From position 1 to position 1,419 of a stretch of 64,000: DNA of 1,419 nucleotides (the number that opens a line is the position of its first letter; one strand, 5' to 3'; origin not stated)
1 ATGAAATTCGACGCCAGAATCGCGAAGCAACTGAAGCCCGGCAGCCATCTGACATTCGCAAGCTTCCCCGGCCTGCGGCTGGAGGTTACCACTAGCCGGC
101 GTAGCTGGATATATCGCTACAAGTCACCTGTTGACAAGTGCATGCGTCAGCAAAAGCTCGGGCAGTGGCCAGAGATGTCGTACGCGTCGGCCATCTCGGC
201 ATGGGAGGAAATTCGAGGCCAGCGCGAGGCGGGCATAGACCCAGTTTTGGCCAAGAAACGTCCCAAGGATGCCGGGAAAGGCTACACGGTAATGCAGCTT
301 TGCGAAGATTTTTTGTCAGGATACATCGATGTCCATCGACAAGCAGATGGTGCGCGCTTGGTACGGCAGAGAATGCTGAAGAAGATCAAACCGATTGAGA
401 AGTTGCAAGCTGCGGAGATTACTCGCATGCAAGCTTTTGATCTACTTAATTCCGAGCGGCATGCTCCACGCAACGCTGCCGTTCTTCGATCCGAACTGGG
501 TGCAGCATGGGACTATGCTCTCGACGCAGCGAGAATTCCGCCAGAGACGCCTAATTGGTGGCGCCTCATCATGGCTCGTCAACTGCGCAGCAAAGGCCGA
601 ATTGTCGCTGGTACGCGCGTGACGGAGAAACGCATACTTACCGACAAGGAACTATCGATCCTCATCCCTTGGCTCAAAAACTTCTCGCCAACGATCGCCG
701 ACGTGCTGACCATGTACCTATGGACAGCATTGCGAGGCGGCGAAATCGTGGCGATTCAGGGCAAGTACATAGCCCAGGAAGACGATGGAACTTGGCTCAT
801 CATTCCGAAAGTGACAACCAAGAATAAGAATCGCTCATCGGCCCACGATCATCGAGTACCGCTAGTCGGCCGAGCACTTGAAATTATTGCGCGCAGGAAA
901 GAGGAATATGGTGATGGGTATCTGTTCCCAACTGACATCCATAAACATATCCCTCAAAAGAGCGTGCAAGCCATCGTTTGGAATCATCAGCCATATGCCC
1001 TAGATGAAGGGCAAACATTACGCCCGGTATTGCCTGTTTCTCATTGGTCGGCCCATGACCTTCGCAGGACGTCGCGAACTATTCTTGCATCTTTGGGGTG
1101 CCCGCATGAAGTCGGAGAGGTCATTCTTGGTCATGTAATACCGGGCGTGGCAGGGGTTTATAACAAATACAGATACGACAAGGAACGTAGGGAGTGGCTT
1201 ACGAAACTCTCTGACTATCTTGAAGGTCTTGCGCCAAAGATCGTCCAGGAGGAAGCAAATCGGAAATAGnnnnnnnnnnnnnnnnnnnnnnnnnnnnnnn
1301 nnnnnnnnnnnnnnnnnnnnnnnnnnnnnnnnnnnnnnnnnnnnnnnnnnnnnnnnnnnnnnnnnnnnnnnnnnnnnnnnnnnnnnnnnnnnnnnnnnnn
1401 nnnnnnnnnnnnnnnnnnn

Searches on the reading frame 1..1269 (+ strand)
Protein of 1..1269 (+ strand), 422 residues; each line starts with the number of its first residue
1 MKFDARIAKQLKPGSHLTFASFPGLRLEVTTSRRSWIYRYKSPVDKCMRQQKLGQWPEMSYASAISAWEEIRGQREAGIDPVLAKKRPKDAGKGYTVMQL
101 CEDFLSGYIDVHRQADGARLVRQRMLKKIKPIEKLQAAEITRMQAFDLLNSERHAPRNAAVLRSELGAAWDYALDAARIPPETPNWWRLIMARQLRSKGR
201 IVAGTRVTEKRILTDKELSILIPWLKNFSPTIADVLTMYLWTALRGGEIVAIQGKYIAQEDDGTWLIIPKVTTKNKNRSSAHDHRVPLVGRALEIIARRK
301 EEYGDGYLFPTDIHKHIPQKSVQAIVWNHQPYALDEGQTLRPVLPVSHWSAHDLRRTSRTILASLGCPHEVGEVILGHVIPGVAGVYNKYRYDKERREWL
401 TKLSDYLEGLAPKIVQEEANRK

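Call 24: search_protein_families(library=pfam, proteins=[window:1-1269:+], max_evalue=0.001)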
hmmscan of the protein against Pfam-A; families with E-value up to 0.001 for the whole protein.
window:1-1269:+ (422 aa): 2 families
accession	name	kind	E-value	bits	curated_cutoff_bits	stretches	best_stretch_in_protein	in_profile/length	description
PF13356.12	Arm-DNA-bind_3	-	1.2e-11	45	27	1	4-87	3-82/83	Arm DNA-binding domain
PF00589.27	Phage_integrase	-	4.3e-07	30.3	27.1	1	216-389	6-167/172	Phage integrase family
